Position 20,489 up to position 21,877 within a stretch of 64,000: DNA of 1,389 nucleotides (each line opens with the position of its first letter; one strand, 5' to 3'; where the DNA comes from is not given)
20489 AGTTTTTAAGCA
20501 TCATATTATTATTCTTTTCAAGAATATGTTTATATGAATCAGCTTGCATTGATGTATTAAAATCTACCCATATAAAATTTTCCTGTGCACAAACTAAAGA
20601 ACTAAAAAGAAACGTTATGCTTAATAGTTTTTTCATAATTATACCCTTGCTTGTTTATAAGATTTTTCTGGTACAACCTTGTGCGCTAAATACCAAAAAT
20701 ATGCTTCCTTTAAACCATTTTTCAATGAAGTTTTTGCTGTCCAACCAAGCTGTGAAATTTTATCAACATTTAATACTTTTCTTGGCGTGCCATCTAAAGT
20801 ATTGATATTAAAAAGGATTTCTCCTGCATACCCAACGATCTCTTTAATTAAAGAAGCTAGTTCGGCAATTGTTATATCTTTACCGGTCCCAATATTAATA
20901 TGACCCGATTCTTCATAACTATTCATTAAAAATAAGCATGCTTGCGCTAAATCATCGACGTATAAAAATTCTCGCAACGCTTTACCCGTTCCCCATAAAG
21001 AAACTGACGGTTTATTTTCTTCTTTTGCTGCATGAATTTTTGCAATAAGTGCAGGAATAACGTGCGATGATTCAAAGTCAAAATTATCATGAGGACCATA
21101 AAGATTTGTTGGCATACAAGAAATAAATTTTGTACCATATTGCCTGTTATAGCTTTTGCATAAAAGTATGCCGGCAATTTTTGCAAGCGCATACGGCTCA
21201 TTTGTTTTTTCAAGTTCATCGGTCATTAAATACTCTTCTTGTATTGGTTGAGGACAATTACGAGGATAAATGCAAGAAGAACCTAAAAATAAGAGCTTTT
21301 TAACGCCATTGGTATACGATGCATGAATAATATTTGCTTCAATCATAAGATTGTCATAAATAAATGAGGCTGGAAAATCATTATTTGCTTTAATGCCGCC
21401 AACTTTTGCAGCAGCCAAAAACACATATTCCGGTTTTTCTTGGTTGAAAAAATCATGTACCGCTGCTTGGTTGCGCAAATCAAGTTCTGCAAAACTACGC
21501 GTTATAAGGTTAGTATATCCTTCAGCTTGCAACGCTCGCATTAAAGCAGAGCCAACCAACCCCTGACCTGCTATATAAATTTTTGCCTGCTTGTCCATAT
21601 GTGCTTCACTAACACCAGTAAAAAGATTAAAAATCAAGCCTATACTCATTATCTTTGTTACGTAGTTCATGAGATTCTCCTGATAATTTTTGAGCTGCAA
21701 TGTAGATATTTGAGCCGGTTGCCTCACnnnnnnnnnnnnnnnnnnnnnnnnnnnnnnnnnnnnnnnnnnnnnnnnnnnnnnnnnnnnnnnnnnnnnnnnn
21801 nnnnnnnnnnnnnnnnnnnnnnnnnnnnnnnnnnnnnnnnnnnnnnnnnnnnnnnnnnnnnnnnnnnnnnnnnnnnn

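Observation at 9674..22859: Eleven consecutive glycan-locus proteins carry Sec-type N-termini, and Gmd and Fcl have in-frame signal-like extensions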

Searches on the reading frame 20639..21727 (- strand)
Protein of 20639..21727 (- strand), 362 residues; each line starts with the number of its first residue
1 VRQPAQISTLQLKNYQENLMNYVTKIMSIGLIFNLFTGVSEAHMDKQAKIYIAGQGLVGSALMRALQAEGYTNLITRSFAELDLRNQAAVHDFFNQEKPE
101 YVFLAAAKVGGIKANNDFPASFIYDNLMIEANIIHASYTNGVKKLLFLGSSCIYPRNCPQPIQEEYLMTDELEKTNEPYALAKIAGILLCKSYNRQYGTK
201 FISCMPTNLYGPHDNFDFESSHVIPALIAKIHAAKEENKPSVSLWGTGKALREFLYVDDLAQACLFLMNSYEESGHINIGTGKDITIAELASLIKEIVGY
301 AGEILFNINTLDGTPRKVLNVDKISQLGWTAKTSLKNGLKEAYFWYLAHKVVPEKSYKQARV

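Call 4: search_protein_families(library=pfam, proteins=[window:20639-21727:-], max_evalue=0.01)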
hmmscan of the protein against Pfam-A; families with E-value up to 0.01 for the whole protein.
window:20639-21727:- (362 aa): 4 families
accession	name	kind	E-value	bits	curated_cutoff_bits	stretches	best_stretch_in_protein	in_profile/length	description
PF01370.27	Epimerase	-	3.3e-64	217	20.9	1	52-280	3-240/240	NAD dependent epimerase/dehydratase family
PF16363.11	GDP_Man_Dehyd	-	4.4e-21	76.1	27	1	78-341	55-331/332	GDP-mannose 4,6 dehydratase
PF04321.23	RmlD_sub_bind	-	2.6e-05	23.9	27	1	50-115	3-68/287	RmlD substrate binding domain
PF02719.21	Polysacc_synt_2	-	0.00038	20.2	20.2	1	82-149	61-127/293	Polysaccharide biosynthesis protein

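Call 10: find_related_loci(query=window:20639-21670:-, collection=genome_contigs, flank=10000)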
Query window:20639-21670:- (343 aa) in genome_contigs; peptide patterns used: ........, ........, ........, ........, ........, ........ (x = any residue, [..] = any of these).
24 stretches matched a pattern; 2 encode a relative of the query (tblastn E <= 1e-3); 2 distinct loci.
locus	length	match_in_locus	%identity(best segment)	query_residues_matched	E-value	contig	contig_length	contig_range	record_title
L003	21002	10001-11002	54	25-327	8e-118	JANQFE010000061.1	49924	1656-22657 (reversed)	MAG: Thermodesulfobacteriota bacterium isolate PL23a_bin.71 k99_3883733, whole genome shotgun sequence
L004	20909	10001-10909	51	27-328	4e-104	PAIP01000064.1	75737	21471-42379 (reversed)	MAG: Parvularcula sp. isolate NAT21 MHASMcontig_961748, whole genome shotgun sequence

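Call 11: find_homologous_proteins(query=window:20639-21670:-, max_evalue=1e-40)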
Query window:20639-21670:- (343 aa): 8000 proteins with E <= 1e-40 among 8000 candidates; the best 120 are listed.
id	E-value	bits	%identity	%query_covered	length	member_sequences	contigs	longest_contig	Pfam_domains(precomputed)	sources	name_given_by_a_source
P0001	2.7e-212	722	100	93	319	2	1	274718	PF04321.24,PF16363.12,PF01370.28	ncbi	ncbi:MAG: GDP-L-fucose synthase family protein [Candidatus Babeliales bacterium]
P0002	1.5e-154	532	77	90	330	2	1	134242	PF16363.12,PF01370.28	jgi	jgi:GDP-L-fucose synthase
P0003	2.7e-154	532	77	89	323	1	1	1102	PF04321.24,PF16363.12,PF01370.28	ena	-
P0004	1.6e-150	519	73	90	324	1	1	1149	PF04321.24,PF16363.12,PF01370.28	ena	-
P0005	1.7e-145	503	72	88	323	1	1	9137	PF04321.24,PF16363.12,PF02719.22,PF01370.28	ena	-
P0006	6.3e-144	498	72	88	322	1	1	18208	PF04321.24,PF16363.12,PF01370.28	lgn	-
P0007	2.5e-143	496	66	97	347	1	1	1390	PF04321.24,PF16363.12,PF01370.28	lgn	-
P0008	3.5e-141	489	69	92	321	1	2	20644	PF04321.24,PF16363.12,PF01370.28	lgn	-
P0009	1.7e-139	483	70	90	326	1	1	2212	PF04321.24,PF16363.12,PF02719.22,PF01370.28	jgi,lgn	jgi:GDP-L-fucose synthase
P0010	1.8e-139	483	69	91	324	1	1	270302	PF04321.24,PF16363.12,PF01370.28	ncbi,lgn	ncbi:MAG: GDP-L-fucose synthase [Candidatus Babeliales bacterium]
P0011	1.9e-139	483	72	88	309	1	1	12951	PF04321.24,PF16363.12,PF01370.28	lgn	-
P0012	3.0e-139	482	71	88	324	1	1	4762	PF04321.24,PF16363.12,PF01370.28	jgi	jgi:GDP-L-fucose synthase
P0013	4.2e-139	482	66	95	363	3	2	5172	PF04321.24,PF16363.12,PF02719.22,PF01370.28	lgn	-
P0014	4.6e-139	482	71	88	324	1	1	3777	PF04321.24,PF16363.12,PF02719.22,PF01370.28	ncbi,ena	-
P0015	5.3e-139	481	68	91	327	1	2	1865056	PF04321.24,PF16363.12,PF01370.28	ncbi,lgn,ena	-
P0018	1.0e-138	480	66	92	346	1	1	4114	PF04321.24,PF16363.12,PF02719.22,PF01370.28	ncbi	-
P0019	3.1e-138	479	65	95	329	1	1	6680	PF04321.24,PF16363.12,PF02719.22,PF01370.28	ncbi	-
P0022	6.6e-138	478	65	95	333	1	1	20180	PF04321.24,PF16363.12,PF01370.28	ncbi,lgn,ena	-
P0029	2.0e-137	476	65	96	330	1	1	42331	PF04321.24,PF16363.12,PF01370.28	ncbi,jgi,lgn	-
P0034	5.8e-137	475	66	92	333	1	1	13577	PF04321.24,PF16363.12,PF01370.28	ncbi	-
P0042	2.7e-136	472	67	90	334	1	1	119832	PF04321.24,PF16363.12,PF01370.28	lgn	-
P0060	1.2e-134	467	65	92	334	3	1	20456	PF04321.24,PF16363.12,PF01073.26,PF01370.28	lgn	-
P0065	3.2e-134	466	64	94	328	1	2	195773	PF04321.24,PF16363.12,PF01370.28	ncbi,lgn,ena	-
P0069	4.8e-134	465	63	92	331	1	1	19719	PF04321.24,PF16363.12,PF02719.22,PF01370.28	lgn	-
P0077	1.3e-133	464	65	95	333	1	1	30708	PF04321.24,PF16363.12,PF02719.22,PF01370.28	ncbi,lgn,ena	-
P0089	5.4e-133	462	68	88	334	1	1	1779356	PF04321.24,PF16363.12,PF01370.28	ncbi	-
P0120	4.2e-132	459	66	88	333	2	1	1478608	PF04321.24,PF16363.12,PF02719.22,PF01370.28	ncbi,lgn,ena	-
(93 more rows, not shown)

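Call 16: list_cluster_members(proteins=[P0015, P0089, P0120, P0019, P0022, P0029, P0034, P0065, P0077, P0018])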
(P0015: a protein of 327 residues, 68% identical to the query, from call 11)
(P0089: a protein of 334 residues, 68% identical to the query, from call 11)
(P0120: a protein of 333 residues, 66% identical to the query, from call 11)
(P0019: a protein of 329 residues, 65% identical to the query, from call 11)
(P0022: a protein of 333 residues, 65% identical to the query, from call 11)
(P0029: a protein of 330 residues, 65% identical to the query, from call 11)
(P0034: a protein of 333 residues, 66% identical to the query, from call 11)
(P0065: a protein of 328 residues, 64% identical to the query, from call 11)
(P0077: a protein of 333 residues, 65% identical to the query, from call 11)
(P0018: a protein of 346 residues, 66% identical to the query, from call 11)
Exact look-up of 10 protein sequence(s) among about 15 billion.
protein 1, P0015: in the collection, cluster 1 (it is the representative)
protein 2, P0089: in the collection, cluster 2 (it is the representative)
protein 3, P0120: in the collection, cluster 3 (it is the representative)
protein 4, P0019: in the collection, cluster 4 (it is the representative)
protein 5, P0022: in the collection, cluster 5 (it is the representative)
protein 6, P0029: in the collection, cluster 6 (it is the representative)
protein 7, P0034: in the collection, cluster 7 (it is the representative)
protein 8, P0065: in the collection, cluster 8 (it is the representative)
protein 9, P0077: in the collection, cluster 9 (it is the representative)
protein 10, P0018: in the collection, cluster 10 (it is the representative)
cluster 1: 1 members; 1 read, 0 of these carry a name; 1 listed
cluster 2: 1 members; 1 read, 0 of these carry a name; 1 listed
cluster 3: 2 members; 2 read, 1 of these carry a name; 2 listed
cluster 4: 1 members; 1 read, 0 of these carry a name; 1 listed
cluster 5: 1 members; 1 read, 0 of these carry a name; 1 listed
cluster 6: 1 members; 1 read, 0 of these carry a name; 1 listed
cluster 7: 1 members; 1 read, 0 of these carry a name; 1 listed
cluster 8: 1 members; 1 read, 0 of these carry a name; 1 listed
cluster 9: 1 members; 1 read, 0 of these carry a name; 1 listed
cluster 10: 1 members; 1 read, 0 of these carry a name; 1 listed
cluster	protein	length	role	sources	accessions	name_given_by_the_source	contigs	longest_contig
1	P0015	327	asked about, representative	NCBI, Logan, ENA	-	-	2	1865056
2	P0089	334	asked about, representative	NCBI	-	-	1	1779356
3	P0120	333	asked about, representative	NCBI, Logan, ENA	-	-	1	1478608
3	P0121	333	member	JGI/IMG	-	GDP-L-fucose synthase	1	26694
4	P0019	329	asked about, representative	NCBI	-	-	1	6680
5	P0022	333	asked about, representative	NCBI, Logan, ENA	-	-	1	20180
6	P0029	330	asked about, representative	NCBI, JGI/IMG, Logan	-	-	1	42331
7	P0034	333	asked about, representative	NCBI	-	-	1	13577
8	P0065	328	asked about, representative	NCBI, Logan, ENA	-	-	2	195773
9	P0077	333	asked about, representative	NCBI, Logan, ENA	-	-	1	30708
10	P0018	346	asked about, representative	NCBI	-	-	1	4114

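Call 18: find_encoding_contigs(protein=P0002, flank=10000, max_places=2)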
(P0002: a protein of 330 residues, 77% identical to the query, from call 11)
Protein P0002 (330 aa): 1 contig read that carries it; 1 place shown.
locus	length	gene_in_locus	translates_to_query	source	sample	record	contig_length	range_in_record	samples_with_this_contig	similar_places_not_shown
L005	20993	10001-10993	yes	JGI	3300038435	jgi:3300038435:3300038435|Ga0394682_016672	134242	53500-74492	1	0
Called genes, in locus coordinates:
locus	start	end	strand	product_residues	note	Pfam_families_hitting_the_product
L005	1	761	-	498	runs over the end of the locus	PF02366:PMT (weak)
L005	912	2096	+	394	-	PF02350:Epimerase_2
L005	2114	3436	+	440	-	PF02826:2-Hacid_dh_C (faint), PF03446:NAD_binding_2, PF03721:UDPG_MGDP_dh_N, PF00984:UDPG_MGDP_dh, PF03720:UDPG_MGDP_dh_C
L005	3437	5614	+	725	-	PF00107:ADH_zinc_N, PF13602:ADH_zinc_N_2 (faint), PF01408:GFO_IDH_MocA, PF22725:GFO_IDH_MocA_C3 (weak)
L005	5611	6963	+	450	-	PF13231:PMT_2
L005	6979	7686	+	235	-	PF00535:Glycos_transf_2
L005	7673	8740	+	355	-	PF00483:NTP_transferase, PF12804:NTP_transf_3, PF22640:ManC_GMP_beta-helix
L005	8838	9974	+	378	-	PF01370:Epimerase, PF04321:RmlD_sub_bind, PF16363:GDP_Man_Dehyd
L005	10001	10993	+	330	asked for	PF01370:Epimerase, PF16363:GDP_Man_Dehyd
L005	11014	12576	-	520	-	PF01593:Amino_oxidase, PF01946:Thi4 (faint), PF13450:NAD_binding_8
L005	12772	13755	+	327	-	-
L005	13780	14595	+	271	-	-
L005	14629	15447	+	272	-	PF05830:NodZ (faint)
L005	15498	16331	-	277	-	PF01177:Asp_Glu_race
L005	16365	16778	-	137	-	PF00334:NDK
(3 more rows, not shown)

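Call 19: find_encoding_contigs(protein=P0010, flank=10000, max_places=2)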
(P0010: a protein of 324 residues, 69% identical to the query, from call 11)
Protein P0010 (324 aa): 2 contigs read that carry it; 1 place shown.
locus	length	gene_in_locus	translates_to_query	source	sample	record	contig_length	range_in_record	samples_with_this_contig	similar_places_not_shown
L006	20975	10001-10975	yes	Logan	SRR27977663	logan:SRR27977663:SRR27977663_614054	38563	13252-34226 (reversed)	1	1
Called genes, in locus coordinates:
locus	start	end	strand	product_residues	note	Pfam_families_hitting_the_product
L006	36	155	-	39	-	-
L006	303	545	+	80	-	-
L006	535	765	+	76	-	-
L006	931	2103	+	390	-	PF02350:Epimerase_2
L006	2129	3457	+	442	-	PF02826:2-Hacid_dh_C (faint), PF03446:NAD_binding_2 (weak), PF03721:UDPG_MGDP_dh_N, PF00984:UDPG_MGDP_dh, PF03720:UDPG_MGDP_dh_C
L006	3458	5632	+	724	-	PF08240:ADH_N (faint), PF00107:ADH_zinc_N, PF01408:GFO_IDH_MocA, PF22725:GFO_IDH_MocA_C3 (weak)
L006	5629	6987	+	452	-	PF13231:PMT_2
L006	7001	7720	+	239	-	PF00535:Glycos_transf_2, PF13641:Glyco_tranf_2_3 (weak)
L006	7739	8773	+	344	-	PF00483:NTP_transferase, PF12804:NTP_transf_3 (weak), PF22640:ManC_GMP_beta-helix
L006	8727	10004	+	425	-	PF01370:Epimerase, PF04321:RmlD_sub_bind (weak), PF16363:GDP_Man_Dehyd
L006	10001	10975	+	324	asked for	PF01370:Epimerase, PF04321:RmlD_sub_bind (weak), PF16363:GDP_Man_Dehyd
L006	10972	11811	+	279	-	PF05704:Caps_synth (weak), PF12919:TcdA_TcdB (faint), PF04488:Gly_transf_sug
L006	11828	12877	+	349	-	PF24521:Ank_KRIT1 (faint), PF00023:Ank (faint), PF12796:Ank_2, PF13637:Ank_4 (weak), PF13857:Ank_5 (weak), PF12796:Ank_2, PF13637:Ank_4 (weak), PF13857:Ank_5 (weak), +1 more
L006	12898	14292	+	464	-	PF00023:Ank (faint), PF13606:Ank_3 (faint), PF12796:Ank_2, PF13637:Ank_4, PF13857:Ank_5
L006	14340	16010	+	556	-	PF00535:Glycos_transf_2, PF13641:Glyco_tranf_2_3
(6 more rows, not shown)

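Call 22: find_encoding_contigs(protein=P0089, flank=10000, max_places=1)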
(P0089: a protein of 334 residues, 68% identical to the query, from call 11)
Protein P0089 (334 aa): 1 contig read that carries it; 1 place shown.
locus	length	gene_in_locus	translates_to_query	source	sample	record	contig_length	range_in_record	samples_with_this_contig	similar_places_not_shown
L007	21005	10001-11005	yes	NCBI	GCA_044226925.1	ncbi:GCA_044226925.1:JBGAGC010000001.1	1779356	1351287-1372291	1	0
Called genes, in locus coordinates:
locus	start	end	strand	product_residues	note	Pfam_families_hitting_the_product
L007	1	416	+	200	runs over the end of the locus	PF00156:Pribosyltran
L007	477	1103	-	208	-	PF01726:LexA_DNA_bind, PF00717:Peptidase_S24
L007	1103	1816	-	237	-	PF01569:PAP2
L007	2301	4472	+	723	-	PF07697:7TMR-HDED, PF07698:7TM-7TMR_HD, PF01966:HD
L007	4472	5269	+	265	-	PF00106:adh_short, PF01370:Epimerase, PF08659:KR (weak), PF16363:GDP_Man_Dehyd (weak), PF13561:adh_short_C2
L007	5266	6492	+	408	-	PF04851:ResIII (weak), PF00270:DEAD, PF00271:Helicase_C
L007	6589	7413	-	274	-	PF00142:Fer4_NifH (faint), PF02374:ArsA_ATPase (faint), PF09140:MipZ (weak), PF10609:ParA, PF13614:AAA_31, PF01656:CbiA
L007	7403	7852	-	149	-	PF03692:CxxCxxCC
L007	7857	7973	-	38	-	-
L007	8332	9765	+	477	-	PF00209:SNF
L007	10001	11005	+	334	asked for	PF01370:Epimerase, PF04321:RmlD_sub_bind (weak), PF16363:GDP_Man_Dehyd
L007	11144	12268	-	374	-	PF01370:Epimerase, PF04321:RmlD_sub_bind (weak), PF16363:GDP_Man_Dehyd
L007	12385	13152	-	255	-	PF02463:SMC_N (faint), PF00005:ABC_tran, PF13304:AAA_21 (faint)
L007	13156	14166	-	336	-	PF01032:FecCD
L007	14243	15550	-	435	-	-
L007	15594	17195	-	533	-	PF00118:Cpn60_TCP1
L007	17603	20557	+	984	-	-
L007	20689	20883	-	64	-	-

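Call 23: find_encoding_contigs(protein=P0120, flank=10000, max_places=1)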
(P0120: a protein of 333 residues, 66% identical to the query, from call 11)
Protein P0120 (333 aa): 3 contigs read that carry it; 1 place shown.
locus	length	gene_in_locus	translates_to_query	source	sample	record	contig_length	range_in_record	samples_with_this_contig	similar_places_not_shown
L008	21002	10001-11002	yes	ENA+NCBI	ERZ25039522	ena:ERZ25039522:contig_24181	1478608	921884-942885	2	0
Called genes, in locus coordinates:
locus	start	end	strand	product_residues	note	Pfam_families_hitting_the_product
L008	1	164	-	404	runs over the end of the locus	PF13439:Glyco_transf_4 (weak), PF20706:GT4-conflict (weak), PF00534:Glycos_transf_1, PF13692:Glyco_trans_1_4, PF13524:Glyco_trans_1_2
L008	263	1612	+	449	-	PF13439:Glyco_transf_4 (weak), PF20706:GT4-conflict (weak), PF00534:Glycos_transf_1, PF13692:Glyco_trans_1_4, PF13524:Glyco_trans_1_2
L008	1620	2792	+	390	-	PF00534:Glycos_transf_1, PF13692:Glyco_trans_1_4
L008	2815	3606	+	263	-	PF03407:Nucleotid_trans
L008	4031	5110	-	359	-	-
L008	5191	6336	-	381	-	PF00534:Glycos_transf_1, PF13692:Glyco_trans_1_4, PF13524:Glyco_trans_1_2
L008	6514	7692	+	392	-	-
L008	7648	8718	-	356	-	PF01073:3Beta_HSD, PF01370:Epimerase, PF02719:Polysacc_synt_2, PF04321:RmlD_sub_bind, PF08659:KR, PF16363:GDP_Man_Dehyd, PF07993:NAD_binding_4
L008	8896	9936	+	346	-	PF13384:HTH_23 (faint), PF13518:HTH_28 (weak), PF13565:HTH_32, PF13683:rve_3 (weak)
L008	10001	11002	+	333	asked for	PF01370:Epimerase, PF02719:Polysacc_synt_2 (faint), PF04321:RmlD_sub_bind, PF16363:GDP_Man_Dehyd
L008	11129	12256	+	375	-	PF01370:Epimerase, PF16363:GDP_Man_Dehyd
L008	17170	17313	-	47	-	-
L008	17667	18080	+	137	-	-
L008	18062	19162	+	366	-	PF03462:PCRF, PF00472:RF-1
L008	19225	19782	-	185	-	-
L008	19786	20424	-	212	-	PF00583:Acetyltransf_1, PF13508:Acetyltransf_7 (weak), PF08445:FR47 (weak)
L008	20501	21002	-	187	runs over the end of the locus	PF00583:Acetyltransf_1, PF13673:Acetyltransf_10 (weak), PF13508:Acetyltransf_7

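Call 28: find_homologous_proteins(query=L007:15594-17195:-, max_evalue=1e-100)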
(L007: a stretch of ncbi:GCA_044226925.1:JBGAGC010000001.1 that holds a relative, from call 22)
Query L007:15594-17195:- (533 aa): 7998 proteins with E <= 1e-100 among 8000 candidates; the best 120 are listed.
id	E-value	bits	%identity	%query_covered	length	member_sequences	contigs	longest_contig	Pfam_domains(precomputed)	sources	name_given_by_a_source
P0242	0.0e+0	1057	95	98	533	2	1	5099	PF00118.30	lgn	-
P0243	0.0e+0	1037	94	98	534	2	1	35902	PF00118.30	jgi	jgi:chaperonin GroEL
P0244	0.0e+0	1033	93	99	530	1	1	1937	PF00118.30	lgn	-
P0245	0.0e+0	1024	92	97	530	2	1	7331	PF00118.30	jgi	jgi:chaperonin GroEL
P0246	0.0e+0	1021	92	100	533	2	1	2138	PF00118.30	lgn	-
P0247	0.0e+0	1019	92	99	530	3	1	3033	PF00118.30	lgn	-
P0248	0.0e+0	1018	92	100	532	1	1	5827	PF00118.30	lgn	-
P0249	0.0e+0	1017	91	100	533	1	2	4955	PF00118.30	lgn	-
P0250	0.0e+0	1017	91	98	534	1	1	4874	PF00118.30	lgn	-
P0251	0.0e+0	1017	90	100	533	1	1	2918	PF00118.30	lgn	-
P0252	0.0e+0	1016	92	100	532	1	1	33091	PF00118.30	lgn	-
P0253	0.0e+0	1016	91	99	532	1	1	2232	PF00118.30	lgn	-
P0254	0.0e+0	1016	92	100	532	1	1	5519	PF00118.30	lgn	-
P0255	0.0e+0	1015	91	100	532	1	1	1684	PF00118.30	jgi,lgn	-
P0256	0.0e+0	1015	92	98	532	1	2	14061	PF00118.30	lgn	-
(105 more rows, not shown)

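Call 44: list_cluster_members(proteins=[L008:18062-19162:+, L008:11129-12256:+, L008:263-1612:+, L008:1620-2792:+, L008:7648-8718:-, L007:11144-12268:-, L007:5266-6492:+, L007:8332-9765:+, L008:5191-6336:-, L008:2815-3606:+])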
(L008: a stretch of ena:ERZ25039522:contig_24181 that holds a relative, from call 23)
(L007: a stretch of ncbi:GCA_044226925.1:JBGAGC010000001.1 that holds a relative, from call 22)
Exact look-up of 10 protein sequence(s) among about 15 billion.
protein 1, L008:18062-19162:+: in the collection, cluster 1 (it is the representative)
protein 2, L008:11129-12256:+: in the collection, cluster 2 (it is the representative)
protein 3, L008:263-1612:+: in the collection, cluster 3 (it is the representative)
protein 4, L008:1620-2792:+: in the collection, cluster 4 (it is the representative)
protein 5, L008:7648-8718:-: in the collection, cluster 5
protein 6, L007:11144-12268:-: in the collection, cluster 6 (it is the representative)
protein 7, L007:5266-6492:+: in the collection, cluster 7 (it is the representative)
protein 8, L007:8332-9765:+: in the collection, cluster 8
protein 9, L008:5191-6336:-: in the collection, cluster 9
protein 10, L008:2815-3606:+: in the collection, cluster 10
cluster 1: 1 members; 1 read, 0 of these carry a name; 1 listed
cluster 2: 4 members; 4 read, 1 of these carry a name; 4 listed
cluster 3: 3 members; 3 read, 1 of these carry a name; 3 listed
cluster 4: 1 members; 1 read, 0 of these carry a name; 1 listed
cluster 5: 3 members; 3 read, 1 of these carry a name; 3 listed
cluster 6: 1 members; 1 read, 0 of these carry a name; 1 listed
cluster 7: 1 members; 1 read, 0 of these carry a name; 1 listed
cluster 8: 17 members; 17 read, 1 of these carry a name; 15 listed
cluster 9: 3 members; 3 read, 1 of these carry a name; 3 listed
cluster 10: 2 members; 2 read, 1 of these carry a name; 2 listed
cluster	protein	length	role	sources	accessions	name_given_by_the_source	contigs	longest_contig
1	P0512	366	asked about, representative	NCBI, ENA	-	-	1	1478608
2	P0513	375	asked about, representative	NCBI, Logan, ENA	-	-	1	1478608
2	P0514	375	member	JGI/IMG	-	GDPmannose 4,6-dehydratase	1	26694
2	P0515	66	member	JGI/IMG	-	-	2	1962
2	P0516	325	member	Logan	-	-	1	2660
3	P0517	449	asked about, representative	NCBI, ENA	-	-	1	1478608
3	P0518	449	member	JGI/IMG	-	colanic acid/amylovoran biosynthesis glycosyltransferase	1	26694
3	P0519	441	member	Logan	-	-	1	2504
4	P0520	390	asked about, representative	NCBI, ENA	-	-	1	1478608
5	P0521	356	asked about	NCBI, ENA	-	-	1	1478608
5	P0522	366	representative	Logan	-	-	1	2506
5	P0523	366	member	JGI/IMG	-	UDP-glucuronate 4-epimerase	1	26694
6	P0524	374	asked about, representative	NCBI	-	-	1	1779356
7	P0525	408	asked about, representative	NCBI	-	-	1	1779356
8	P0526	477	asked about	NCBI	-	-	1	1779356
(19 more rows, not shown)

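Call 49: find_encoding_contigs(protein=P0065, flank=10000, max_places=1)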
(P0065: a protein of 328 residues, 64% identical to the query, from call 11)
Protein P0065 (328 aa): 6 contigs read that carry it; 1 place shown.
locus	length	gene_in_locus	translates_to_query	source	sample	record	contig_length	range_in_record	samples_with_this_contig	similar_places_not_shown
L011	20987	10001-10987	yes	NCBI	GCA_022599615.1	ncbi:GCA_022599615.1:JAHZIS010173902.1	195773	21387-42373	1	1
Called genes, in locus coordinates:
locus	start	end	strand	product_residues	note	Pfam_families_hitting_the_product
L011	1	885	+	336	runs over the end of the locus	PF00953:Glycos_transf_4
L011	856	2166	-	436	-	PF00324:AA_permease, PF13520:AA_permease_2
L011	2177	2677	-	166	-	PF04677:CwfJ_C_1 (weak), PF11969:DcpS_C, PF01230:HIT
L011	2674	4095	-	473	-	-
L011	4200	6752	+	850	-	PF02350:Epimerase_2, PF03446:NAD_binding_2 (weak), PF03721:UDPG_MGDP_dh_N, PF00984:UDPG_MGDP_dh, PF03720:UDPG_MGDP_dh_C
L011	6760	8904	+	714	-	PF00107:ADH_zinc_N, PF01408:GFO_IDH_MocA, PF22725:GFO_IDH_MocA_C3 (weak)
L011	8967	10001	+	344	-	PF00483:NTP_transferase, PF12804:NTP_transf_3 (weak), PF22640:ManC_GMP_beta-helix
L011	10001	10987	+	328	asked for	PF01370:Epimerase, PF04321:RmlD_sub_bind (weak), PF16363:GDP_Man_Dehyd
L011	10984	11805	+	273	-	PF00535:Glycos_transf_2, PF13641:Glyco_tranf_2_3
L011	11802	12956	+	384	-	PF01370:Epimerase, PF04321:RmlD_sub_bind, PF16363:GDP_Man_Dehyd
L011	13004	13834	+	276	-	PF00535:Glycos_transf_2, PF13641:Glyco_tranf_2_3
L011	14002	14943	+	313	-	PF12919:TcdA_TcdB (faint), PF04488:Gly_transf_sug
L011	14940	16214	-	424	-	PF01073:3Beta_HSD, PF01370:Epimerase, PF07993:NAD_binding_4 (faint), PF16363:GDP_Man_Dehyd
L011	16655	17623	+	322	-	-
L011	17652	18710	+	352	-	-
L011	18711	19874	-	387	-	PF13578:Methyltransf_24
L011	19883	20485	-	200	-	PF00515:TPR_1 (weak), PF07719:TPR_2 (weak), PF13181:TPR_8 (weak), PF13424:TPR_12 (weak), PF13414:TPR_11 (weak), PF14559:TPR_19 (weak), PF00515:TPR_1 (weak), PF07719:TPR_2 (weak), +9 more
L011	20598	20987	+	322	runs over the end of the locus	PF12919:TcdA_TcdB (weak), PF04488:Gly_transf_sug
